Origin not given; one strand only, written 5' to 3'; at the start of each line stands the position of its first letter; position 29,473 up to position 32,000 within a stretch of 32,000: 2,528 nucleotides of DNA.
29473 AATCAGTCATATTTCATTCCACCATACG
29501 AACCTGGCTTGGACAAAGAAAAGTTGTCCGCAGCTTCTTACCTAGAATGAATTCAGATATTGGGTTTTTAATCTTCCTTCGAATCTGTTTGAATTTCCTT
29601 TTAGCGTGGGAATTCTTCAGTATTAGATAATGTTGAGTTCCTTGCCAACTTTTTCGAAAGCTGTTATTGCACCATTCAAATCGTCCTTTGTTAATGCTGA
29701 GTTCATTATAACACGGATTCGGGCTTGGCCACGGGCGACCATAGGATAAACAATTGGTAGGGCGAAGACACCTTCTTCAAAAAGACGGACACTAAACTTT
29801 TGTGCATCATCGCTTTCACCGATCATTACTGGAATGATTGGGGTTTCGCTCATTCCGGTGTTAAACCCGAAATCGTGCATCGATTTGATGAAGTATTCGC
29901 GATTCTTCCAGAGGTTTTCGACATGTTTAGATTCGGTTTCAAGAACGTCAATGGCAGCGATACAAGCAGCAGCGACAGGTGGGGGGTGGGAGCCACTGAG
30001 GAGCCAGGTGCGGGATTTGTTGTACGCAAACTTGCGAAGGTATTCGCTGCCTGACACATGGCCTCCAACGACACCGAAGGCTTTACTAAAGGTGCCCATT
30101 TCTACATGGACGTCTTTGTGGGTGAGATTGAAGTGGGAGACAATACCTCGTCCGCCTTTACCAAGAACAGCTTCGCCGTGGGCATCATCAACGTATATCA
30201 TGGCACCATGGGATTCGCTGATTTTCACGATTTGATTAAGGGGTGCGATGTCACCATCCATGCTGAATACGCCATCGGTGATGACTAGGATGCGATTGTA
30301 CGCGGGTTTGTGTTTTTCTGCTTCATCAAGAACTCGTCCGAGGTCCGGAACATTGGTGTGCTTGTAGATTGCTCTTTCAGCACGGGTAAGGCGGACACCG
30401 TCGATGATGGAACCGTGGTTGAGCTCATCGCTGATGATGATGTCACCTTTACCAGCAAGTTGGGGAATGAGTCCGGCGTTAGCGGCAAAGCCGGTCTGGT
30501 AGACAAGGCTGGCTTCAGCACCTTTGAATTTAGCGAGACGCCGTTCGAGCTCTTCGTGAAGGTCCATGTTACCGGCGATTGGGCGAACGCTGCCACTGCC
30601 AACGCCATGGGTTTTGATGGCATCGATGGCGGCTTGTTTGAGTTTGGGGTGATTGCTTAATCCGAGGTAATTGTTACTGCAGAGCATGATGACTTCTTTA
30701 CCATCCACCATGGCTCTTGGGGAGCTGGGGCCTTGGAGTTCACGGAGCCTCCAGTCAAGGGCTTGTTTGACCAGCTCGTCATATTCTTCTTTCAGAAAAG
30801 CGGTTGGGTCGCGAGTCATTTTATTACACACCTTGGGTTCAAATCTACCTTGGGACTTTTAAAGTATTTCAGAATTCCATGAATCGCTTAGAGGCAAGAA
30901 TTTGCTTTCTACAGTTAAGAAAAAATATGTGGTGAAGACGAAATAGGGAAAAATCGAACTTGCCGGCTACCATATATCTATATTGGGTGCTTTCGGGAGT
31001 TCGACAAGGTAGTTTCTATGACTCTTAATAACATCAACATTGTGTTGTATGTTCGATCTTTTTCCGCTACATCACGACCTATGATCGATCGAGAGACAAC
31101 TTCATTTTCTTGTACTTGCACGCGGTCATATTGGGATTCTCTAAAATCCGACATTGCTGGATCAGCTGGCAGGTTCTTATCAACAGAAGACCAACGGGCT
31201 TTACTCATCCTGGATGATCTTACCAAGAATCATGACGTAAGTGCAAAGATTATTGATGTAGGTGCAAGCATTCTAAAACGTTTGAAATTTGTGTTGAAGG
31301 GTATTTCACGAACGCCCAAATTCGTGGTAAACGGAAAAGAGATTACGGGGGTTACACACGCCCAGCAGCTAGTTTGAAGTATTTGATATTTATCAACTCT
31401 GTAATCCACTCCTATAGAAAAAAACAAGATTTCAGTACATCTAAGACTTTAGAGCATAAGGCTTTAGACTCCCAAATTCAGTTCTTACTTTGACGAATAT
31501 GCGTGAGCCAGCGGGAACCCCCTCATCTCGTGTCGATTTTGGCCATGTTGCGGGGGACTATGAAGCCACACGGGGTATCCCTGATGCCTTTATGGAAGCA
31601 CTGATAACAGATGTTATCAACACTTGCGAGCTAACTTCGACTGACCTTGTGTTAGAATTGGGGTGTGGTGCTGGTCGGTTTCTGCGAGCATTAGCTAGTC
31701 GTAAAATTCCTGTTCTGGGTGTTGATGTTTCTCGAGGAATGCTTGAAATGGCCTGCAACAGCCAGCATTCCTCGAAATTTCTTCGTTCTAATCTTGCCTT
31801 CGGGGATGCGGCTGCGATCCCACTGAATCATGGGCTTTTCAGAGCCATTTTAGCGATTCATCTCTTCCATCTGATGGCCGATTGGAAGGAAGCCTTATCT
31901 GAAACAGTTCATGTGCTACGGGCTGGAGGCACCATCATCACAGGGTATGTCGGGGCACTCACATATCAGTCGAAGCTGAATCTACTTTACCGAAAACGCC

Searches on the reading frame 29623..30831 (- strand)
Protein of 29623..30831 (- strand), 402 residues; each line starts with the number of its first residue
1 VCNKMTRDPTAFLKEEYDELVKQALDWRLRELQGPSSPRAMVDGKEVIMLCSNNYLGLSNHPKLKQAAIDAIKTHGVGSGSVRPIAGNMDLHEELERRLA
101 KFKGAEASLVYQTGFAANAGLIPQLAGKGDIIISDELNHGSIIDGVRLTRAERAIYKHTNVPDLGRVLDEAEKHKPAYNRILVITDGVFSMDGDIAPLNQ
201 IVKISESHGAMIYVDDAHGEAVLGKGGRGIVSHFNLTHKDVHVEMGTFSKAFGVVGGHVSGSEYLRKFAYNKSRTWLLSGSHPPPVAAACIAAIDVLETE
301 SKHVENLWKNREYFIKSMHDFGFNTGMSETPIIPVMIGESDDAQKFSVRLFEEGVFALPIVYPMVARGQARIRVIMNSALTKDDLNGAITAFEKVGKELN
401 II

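Call 6: search_protein_families(library=pfam, proteins=[window:29623-30831:-])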
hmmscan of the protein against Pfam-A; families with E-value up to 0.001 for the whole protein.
window:29623-30831:- (402 aa): 2 families
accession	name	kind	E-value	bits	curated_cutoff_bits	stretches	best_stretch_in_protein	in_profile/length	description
PF00155.27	Aminotran_1_2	-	3.2e-57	194.8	19.7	1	46-391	2-360/361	Aminotransferase class I and II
PF01053.26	Cys_Met_Meta_PP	-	3.3e-05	23.1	27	1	92-218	54-176/381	Cys/Met metabolism PLP-dependent enzyme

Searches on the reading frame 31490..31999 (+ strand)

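Call 6: search_protein_families(library=pfam, proteins=[window:31490-31999:+])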
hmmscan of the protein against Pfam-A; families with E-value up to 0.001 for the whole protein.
window:31490-31999:+ (170 aa): 6 families
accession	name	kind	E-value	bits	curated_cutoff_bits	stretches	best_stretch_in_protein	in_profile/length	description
PF13649.12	Methyltransf_25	-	6.7e-17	62.4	27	1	54-147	1-97/97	Methyltransferase domain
PF08241.18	Methyltransf_11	-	1.4e-16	61.3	21.2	1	55-150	1-94/95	Methyltransferase domain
PF08242.18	Methyltransf_12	-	1.8e-12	48.2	30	1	55-149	1-98/98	Methyltransferase domain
PF13847.12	Methyltransf_31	-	3e-11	43.6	27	1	52-155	5-113/145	Methyltransferase domain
PF13489.12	Methyltransf_23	-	6.7e-09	36.1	27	1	35-151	5-116/164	Methyltransferase domain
PF01209.24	Ubie_methyltran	-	4.2e-05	23.5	20.1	1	50-150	47-150/233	ubiE/COQ5 methyltransferase family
